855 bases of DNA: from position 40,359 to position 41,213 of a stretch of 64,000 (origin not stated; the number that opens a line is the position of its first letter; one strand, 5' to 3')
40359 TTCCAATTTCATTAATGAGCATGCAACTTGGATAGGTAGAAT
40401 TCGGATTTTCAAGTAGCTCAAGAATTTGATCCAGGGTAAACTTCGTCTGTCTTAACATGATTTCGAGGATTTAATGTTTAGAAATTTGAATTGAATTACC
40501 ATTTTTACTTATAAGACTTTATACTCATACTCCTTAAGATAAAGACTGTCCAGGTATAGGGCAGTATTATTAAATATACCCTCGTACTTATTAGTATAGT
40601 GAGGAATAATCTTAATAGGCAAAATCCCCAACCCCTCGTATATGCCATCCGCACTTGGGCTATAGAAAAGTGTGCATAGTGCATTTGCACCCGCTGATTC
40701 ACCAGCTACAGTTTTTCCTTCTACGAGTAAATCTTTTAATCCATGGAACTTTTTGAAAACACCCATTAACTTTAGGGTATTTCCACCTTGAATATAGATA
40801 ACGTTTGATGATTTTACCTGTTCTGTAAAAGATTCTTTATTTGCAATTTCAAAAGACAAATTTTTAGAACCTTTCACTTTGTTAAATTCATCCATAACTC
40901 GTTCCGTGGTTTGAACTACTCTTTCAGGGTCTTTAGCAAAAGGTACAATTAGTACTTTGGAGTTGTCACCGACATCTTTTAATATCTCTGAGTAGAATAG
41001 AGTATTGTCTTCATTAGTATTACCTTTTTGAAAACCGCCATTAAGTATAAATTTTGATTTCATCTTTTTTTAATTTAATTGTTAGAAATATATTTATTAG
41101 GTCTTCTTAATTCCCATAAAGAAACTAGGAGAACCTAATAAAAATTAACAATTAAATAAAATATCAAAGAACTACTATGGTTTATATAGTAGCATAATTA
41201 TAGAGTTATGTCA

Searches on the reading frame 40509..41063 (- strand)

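Call 40: search_protein_families(library=pfam, proteins=[window:40509-41063:-], max_evalue=0.01)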
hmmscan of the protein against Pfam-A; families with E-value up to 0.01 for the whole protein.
window:40509-41063:- (184 aa): 1 family
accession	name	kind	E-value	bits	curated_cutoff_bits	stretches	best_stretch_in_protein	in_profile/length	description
PF03575.23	Peptidase_S51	-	2.1e-17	63.9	23.9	1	17-159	12-166/206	Peptidase family S51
